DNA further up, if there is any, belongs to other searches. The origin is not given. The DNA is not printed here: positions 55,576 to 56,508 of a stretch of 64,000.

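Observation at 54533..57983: NurA - stand-alone HAS-barrel protein - HerA: a translationally coupled three-gene module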

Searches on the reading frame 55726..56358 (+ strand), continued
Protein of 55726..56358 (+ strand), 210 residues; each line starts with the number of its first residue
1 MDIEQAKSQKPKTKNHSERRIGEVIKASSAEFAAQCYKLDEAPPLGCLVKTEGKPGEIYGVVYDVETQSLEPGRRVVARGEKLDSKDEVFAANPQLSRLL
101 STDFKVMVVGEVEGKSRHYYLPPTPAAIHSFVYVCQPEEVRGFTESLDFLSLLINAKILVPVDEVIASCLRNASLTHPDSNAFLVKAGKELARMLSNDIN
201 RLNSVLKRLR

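Call 34: fold_search(model_id=the predicted structure, library=viral)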
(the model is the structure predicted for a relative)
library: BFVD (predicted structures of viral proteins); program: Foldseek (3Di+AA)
matches with E <= 10: 543; with E <= 0.001: 0
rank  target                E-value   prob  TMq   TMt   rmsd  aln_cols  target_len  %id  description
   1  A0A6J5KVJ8            2.0e-02  0.80  0.21  0.17  12.5       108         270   17  Uncharacterized protein [uncultured Caudovirales phage]
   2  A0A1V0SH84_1          3.6e-02  0.41  0.25  0.09  12.3       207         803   12  DNA polymerase [Hokovirus HKV1]
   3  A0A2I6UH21            5.1e-02  0.16  0.17  0.08  25.7       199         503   14  Periplasmic serine protease [Salinibacter phage M31CR41-2]
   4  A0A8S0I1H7            6.4e-02  0.51  0.19  0.20  15.5       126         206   15  (no name in the UniProt tables at hand)
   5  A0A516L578            9.1e-02  0.60  0.20  0.14  10.7       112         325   12  (no name in the UniProt tables at hand)
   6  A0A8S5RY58            1.0e-01  0.89  0.28  0.27  11.2       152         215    6  DUF551 domain-containing protein [Myoviridae sp. ctNQV2]
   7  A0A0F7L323            1.0e-01  0.51  0.26  0.17  10.5       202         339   11  Uncharacterized protein [uncultured marine virus]
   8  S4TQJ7                1.0e-01  0.23  0.22  0.12  25.1       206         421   11  Stf (Fragment) [Salmonella phage FSL SP-126]
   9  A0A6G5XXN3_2          1.0e-01  0.07  0.11  0.04  19.6       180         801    6  (no name in the UniProt tables at hand)
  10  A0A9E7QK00            1.1e-01  0.30  0.15  0.27  12.1       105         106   14  (no name in the UniProt tables at hand)
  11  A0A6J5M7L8            1.2e-01  0.51  0.27  0.27  14.3       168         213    9  Uncharacterized protein [uncultured Caudovirales phage]
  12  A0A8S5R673            1.4e-01  0.14  0.16  0.08  16.4       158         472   11  Baseplate J like protein [Siphoviridae sp. ctpV36]
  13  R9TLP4                1.4e-01  0.28  0.20  0.09  16.2       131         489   10  Fiber protein [Synechococcus phage S-IOM18]
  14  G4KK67                1.4e-01  0.13  0.19  0.10  19.7       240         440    6  (no name in the UniProt tables at hand)
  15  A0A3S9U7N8            1.5e-01  0.21  0.22  0.10  25.8       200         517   10  Tail fiber protein [Pantoea phage vB_PagS_AAS23]
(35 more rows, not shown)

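Call 36: search_dna_similar(query=window:55726-56358:+, collection=plasmids, mode=protein, max_evalue=0.001)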
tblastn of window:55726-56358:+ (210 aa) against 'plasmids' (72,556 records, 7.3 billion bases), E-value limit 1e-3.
No match.

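Call 37: search_dna_similar(query=window:55726-56358:+, collection=phages, mode=protein, max_evalue=0.001)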
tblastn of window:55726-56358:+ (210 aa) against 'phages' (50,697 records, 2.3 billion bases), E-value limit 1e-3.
No match.

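Call 43: find_homologous_proteins(query=A2, max_evalue=0.001)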
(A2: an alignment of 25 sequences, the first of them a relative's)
Query A2 (25 sequences) (210 aa, profile of the alignment): 609 proteins with E <= 0.001 among 5094 candidates; the best 120 are listed.
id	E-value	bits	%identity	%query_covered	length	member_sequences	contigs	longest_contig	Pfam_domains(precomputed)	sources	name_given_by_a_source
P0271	2.8e-79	283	54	91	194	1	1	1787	-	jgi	-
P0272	6.7e-79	282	53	91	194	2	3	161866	-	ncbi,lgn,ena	-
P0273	3.3e-78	280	52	91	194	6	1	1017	-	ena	-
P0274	3.4e-78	280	51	91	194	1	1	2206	-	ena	-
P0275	3.4e-78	280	52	91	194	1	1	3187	-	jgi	jgi:hypothetical protein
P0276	3.5e-78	280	52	91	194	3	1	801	-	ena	-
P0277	3.5e-78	280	51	91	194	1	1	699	-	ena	-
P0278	4.7e-78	279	53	91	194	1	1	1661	PF09378.17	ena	-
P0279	5.2e-78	279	51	91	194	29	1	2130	-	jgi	jgi:hypothetical protein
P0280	5.5e-78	279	52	91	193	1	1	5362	-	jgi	jgi:hypothetical protein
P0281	5.6e-78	279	52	91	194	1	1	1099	-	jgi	jgi:hypothetical protein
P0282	8.0e-78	279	51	91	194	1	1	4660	-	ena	-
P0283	1.1e-77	278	52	91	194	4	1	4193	PF09378.17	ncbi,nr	ncbi:MAG: hypothetical protein E3J42_05405 [Dehalococcoidia bacterium]|nr:MAG: hypothetical protein 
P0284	1.1e-77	278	51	91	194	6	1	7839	-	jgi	jgi:hypothetical protein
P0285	1.3e-77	278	53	91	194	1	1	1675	-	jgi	-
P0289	2.5e-77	277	51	91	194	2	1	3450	PF09378.17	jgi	-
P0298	7.1e-77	275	53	91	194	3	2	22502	PF09378.17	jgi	-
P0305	1.1e-76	275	50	91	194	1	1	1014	PF09378.17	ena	-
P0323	2.5e-76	274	51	91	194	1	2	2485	PF09378.17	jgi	-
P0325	2.7e-76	274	51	91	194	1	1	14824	PF09378.17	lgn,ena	-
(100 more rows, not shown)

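Call 44: find_homologous_proteins(query=P0224, max_evalue=0.001)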
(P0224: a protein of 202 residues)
Query P0224 (202 aa): 47 proteins with E <= 0.001 among 309 candidates.
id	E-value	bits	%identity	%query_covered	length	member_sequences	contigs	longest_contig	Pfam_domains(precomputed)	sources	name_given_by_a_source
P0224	8.7e-128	442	100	100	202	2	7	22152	-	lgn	-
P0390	2.7e-81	290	66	100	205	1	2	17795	PF09378.17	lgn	-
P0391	1.6e-75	271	64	97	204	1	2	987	PF09378.17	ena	-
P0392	1.2e-67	246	57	97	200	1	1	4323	-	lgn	-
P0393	1.9e-67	245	57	97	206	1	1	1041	-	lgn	-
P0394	5.5e-67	243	58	97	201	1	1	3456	-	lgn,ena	-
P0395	8.5e-67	243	58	98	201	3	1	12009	-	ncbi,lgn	-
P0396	1.9e-66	242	58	97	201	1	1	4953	-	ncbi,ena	ncbi:MAG TPA: hypothetical protein V6D23_15125 [Candidatus Obscuribacterales bacterium]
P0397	5.3e-66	240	58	97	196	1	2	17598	-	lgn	-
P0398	1.7e-65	239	58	100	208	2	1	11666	-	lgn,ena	-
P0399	8.3e-65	236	58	96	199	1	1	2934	PF09378.17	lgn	-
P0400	2.5e-62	228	57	96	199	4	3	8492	PF09378.17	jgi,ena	-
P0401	3.1e-61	225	57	96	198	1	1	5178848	PF09378.17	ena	-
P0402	6.9e-61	224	55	99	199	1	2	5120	-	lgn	-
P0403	1.1e-60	223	53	97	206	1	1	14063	PF09378.17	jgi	jgi:hypothetical protein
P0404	2.6e-60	222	54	97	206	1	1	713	PF09378.17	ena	-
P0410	6.6e-59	217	51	97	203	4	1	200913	-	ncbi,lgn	ncbi:MAG: hypothetical protein U0354_02560 [Candidatus Sericytochromatia bacterium]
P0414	1.4e-57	213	52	97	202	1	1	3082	PF09378.17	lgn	-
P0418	7.6e-57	210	51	97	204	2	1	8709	PF09378.17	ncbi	-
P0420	4.2e-56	208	50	100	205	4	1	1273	PF09378.17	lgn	-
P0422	2.1e-54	202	48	100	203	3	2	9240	PF09378.17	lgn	-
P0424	2.9e-53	199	48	97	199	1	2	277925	-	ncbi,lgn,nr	ncbi:MAG: hypothetical protein KatS3mg068_0056 [Candidatus Sericytochromatia bacterium]|nr:MAG: hypo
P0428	1.8e-40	157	41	97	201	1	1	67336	-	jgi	jgi:hypothetical protein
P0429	2.5e-40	157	43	96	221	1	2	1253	PF09378.17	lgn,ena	-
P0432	3.5e-35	140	40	96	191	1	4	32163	-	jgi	jgi:hypothetical protein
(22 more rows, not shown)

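Call 45: find_encoding_contigs(protein=P0410, flank=6000, max_places=2)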
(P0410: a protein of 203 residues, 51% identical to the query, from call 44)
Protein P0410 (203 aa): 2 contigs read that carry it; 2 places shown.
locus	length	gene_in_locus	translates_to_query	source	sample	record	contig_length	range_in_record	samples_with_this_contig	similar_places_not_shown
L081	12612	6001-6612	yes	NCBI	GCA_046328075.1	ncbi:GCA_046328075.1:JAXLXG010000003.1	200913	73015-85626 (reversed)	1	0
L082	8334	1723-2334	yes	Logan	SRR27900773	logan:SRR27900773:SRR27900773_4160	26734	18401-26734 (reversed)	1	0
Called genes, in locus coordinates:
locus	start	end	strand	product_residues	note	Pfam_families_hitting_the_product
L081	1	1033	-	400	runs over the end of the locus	PF03415:Peptidase_C11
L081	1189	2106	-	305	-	PF15617:C-C_Bond_Lyase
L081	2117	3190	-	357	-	PF11202:StiP, PF15608:PELOTA_1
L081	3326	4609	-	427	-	PF00579:tRNA-synt_1b, PF22421:SYY_C-terminal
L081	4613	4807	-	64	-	-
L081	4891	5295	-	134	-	-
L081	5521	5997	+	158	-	PF01257:2Fe-2S_thioredx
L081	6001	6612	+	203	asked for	-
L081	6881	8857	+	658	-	PF12679:ABC2_membrane_2, PF12698:ABC2_membrane_3, PF01061:ABC2_membrane, PF12730:ABC2_membrane_4 (weak), PF02517:Rce1-like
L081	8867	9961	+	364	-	PF13477:Glyco_trans_4_2 (weak), PF13439:Glyco_transf_4, PF00534:Glycos_transf_1, PF13692:Glyco_trans_1_4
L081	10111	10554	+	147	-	PF04143:Sulf_transp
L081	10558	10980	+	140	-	PF20398:DUF6691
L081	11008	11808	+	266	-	PF01925:TauE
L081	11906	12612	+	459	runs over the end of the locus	-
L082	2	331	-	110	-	?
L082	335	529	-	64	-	-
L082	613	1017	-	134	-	-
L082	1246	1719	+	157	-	PF01257:2Fe-2S_thioredx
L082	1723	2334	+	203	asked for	-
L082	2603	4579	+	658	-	PF12679:ABC2_membrane_2, PF12698:ABC2_membrane_3, PF01061:ABC2_membrane, PF12730:ABC2_membrane_4 (weak), PF02517:Rce1-like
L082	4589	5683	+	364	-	PF13477:Glyco_trans_4_2 (weak), PF13439:Glyco_transf_4, PF00534:Glycos_transf_1, PF13692:Glyco_trans_1_4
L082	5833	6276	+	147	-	PF04143:Sulf_transp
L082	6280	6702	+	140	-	PF20398:DUF6691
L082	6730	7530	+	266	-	PF01925:TauE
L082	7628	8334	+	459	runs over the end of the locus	-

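Call 46: find_encoding_contigs(protein=P0401, flank=6000, max_places=2)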
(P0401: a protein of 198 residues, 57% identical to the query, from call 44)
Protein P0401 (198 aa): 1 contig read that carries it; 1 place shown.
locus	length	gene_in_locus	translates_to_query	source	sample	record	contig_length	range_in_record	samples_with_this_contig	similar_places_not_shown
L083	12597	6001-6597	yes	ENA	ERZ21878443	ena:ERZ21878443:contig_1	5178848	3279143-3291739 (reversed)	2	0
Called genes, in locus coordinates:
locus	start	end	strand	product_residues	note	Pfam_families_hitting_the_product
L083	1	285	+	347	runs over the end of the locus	-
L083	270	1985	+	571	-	PF12844:HTH_19 (faint)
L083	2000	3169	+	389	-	-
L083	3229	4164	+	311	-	-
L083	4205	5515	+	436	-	PF03781:FGE-sulfatase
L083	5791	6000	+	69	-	-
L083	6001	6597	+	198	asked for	PF09378:HAS-barrel (weak)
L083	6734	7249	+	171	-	-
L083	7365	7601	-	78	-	-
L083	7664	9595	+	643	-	PF16819:DUF5074 (faint), PF08309:LVIVD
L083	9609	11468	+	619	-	PF08309:LVIVD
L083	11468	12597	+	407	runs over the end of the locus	PF03033:Glyco_transf_28, PF00201:UDPGT, PF04101:Glyco_tran_28_C (weak), PF06722:EryCIII-like_C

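Call 47: find_encoding_contigs(protein=P0424, flank=6000, max_places=1)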
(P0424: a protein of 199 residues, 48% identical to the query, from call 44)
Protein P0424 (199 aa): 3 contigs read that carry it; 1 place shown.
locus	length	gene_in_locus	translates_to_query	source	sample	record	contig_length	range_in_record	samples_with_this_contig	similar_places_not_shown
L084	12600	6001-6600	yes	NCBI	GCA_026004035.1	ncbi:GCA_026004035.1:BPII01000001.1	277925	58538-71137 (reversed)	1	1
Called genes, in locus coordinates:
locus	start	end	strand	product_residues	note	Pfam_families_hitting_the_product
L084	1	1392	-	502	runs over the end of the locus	PF00535:Glycos_transf_2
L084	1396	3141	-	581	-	PF12773:DZR (weak), PF00481:PP2C, PF13672:PP2C_2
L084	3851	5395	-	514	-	PF00496:SBP_bac_5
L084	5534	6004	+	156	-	PF01257:2Fe-2S_thioredx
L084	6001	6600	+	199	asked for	-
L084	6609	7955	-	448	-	PF00515:TPR_1 (faint), PF07719:TPR_2 (faint)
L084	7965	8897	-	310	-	PF00482:T2SSF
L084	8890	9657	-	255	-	PF00561:Abhydrolase_1, PF00975:Thioesterase (faint), PF07819:PGAP1 (faint), PF12146:Hydrolase_4, PF12697:Abhydrolase_6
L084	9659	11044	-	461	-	PF01791:DeoC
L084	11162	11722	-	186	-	PF01066:CDP-OH_P_transf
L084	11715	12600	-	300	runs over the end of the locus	PF01218:Coprogen_oxidas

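Call 48: find_encoding_contigs(protein=P0428, flank=6000, max_places=1)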
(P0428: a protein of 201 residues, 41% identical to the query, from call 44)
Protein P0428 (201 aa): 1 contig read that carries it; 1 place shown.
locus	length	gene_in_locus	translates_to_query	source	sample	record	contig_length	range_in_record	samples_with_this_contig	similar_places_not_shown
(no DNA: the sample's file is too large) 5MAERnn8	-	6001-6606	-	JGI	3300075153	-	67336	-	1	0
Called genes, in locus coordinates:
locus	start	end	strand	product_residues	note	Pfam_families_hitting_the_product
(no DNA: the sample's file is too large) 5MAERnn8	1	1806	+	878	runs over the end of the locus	PF00343:Phosphorylase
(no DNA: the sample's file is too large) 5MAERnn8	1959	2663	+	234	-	PF25591:LRV_2 (faint), PF01816:LRV (faint)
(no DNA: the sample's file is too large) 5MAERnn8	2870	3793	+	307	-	PF03109:ABC1 (faint), PF00069:Pkinase, PF07714:PK_Tyr_Ser-Thr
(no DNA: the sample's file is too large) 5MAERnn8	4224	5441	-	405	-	PF00089:Trypsin, PF13365:Trypsin_2, PF00595:PDZ (weak), PF13180:PDZ_2, PF17820:PDZ_6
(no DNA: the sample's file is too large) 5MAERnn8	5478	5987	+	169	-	PF27226:AF_1845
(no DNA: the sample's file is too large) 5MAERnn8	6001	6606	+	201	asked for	-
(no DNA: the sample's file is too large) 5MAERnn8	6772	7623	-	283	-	PF00528:BPD_transp_1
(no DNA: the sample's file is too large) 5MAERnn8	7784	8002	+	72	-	-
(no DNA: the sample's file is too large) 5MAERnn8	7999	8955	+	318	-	PF00551:Formyl_trans_N, PF02911:Formyl_trans_C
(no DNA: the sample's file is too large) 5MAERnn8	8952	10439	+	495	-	PF01029:NusB, PF13649:Methyltransf_25 (faint), PF22458:RsmF-B_ferredox, PF01728:FtsJ (weak), PF01189:Methyltr_RsmB-F, PF13847:Methyltransf_31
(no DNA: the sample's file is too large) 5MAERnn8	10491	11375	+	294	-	PF01145:Band_7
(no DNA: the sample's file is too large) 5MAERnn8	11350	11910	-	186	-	-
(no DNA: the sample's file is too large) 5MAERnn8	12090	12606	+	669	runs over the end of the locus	PF00005:ABC_tran, PF13304:AAA_21 (faint)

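Call 49: find_encoding_contigs(protein=P0432, flank=6000, max_places=1)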
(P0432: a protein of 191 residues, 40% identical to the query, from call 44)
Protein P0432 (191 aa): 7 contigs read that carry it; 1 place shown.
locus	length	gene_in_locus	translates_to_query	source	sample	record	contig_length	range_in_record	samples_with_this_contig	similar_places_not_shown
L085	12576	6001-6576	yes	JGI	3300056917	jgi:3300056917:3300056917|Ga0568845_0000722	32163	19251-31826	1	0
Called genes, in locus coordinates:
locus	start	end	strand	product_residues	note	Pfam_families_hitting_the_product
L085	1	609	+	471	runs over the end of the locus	PF18073:Zn_ribbon_LapB, PF13481:AAA_25, PF03796:DnaB_C, PF06745:ATPase, PF23442:DUF7125 (weak), PF13541:ChlI (weak), PF05362:Lon_C (weak)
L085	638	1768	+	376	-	PF00154:RecA_N, PF08423:Rad51, PF06745:ATPase (weak), PF27531:MT3502_N (weak), PF21096:RecA_C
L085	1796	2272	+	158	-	PF02381:MraZ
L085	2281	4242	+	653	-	PF01935:DUF87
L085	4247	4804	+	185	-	PF05866:RusA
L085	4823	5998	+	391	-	PF09376:NurA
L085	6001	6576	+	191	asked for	-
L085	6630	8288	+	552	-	PF09378:HAS-barrel (weak), PF01935:DUF87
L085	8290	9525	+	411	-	PF00149:Metallophos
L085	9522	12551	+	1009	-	PF02463:SMC_N, PF13476:AAA_23 (weak), PF13555:AAA_29 (faint), PF13558:SbcC_Walker_B (weak)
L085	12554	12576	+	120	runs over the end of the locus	?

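Call 54: search_protein_families(library=pfam, proteins=[L077:507-1982:+, L077:1795-3078:+, L077:3141-3632:+, L077:3766-5025:+, L077:5028-5603:+, L077:5626-7284:+, L077:7314-8546:+, L079:1000-2736:+, L079:2649-3842:-, L079:3959-5470:-], max_evalue=0.001)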
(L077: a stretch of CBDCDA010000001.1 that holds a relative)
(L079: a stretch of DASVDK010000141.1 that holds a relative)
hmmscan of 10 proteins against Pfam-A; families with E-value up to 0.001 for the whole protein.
L077:507-1982:+ (491 aa): 11 families
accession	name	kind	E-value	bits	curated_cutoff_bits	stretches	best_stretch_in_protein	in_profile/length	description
PF13481.12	AAA_25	-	3.3e-18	66.5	27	1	64-222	10-194/195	AAA domain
PF06745.19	ATPase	-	9.1e-16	58.4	26.6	1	71-149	3-78/231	KaiC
PF18073.7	Zn_ribbon_LapB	-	1.4e-11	44.3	25.7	1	8-35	1-28/28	Rubredoxin metal binding domain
PF03796.21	DnaB_C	-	3.9e-09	36.7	27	1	71-149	4-80/255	DnaB-like helicase C terminal domain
PF05362.19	Lon_C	-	5.9e-08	33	21.1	1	352-434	93-176/205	Lon protease (S16) C-terminal proteolytic domain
PF13541.12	ChlI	-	1.2e-07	32.1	27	1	349-430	39-121/121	Subunit ChlI of Mg-chelatase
PF13401.12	AAA_22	-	8.2e-06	26.6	27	1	88-217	6-123/130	AAA domain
PF00004.35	AAA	-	8.1e-05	23.5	21.2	1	90-216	1-106/131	ATPase family associated with various cellular activities (AAA)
PF13191.12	AAA_16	-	0.00017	22.6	32.6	1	86-213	23-135/167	AAA ATPase domain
PF05729.18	NACHT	-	0.00018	21.8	26.7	1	89-190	2-105/167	NACHT domain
PF25199.1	nSTAND_NTPase5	-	0.00069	19.9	34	0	87-153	41-103/145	Novel STAND NTPase 5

L077:1795-3078:+ (427 aa): 8 families
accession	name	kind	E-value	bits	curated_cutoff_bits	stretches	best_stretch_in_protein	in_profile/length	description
PF00154.27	RecA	-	4.3e-141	469.3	27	1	71-330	2-261/262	recA bacterial DNA recombination protein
PF21096.2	RecA_C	-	8.9e-25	87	27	1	334-389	1-56/57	RecA C-terminal domain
PF08423.17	Rad51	-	1e-10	41.8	22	1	101-289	7-211/244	Rad51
PF06745.19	ATPase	-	4e-07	30.1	26.6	1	103-160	2-59/231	KaiC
PF01637.24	ATPase_2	-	4.7e-05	23.7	33.2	1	122-254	21-116/225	ATPase domain predominantly from Archaea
PF13479.12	AAA_24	-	5.5e-05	23.5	27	1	124-215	5-80/195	AAA domain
PF13481.12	AAA_25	-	8.9e-05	22.6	27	0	116-150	28-60/195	AAA domain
PF13191.12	AAA_16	-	0.00027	21.9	32.6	1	117-256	20-140/167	AAA ATPase domain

L077:3141-3632:+ (163 aa): 1 family
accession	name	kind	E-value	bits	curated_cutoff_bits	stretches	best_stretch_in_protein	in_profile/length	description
PF02381.23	MraZ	-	1.2e-25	89.7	23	2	89-142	6-59/72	MraZ protein, putative antitoxin-like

L077:3766-5025:+ (419 aa): 1 family
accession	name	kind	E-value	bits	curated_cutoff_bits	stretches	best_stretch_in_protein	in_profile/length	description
PF09376.16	NurA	-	3.9e-38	131.8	21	1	108-382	2-254/254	NurA domain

L077:5028-5603:+ (191 aa): 0 families

L077:5626-7284:+ (552 aa): 4 families
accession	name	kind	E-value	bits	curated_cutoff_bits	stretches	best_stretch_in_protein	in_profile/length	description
PF01935.23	DUF87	-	1.9e-36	126.7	23.2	1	147-386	1-220/220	Helicase HerA, central domain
PF09378.16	HAS-barrel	-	6.2e-07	29.9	25.2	1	11-75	1-59/90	HAS barrel domain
PF13401.12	AAA_22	-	0.00018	22.3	27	0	173-204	10-40/130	AAA domain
PF05872.18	HerA_C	-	0.00026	20.2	22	0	357-468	214-318/502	Helicase HerA-like C-terminal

L077:7314-8546:+ (410 aa): 1 family
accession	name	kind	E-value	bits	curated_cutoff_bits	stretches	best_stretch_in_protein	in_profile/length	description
PF00149.33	Metallophos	-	9e-09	36.5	21.5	1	3-234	2-190/191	Calcineurin-like phosphoesterase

L079:1000-2736:+ (578 aa): 4 families
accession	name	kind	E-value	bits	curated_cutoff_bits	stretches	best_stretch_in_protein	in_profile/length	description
PF01935.23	DUF87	-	1.9e-35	123.4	23.2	1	175-411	1-220/220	Helicase HerA, central domain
PF09378.16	HAS-barrel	-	7.6e-08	32.8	25.2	1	7-56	1-47/90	HAS barrel domain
PF13401.12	AAA_22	-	0.00012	22.9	27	0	201-236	10-44/130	AAA domain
PF05872.18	HerA_C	-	0.00063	18.9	22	0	430-494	255-319/502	Helicase HerA-like C-terminal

L079:2649-3842:- (397 aa): 0 families

L079:3959-5470:- (503 aa): 0 families
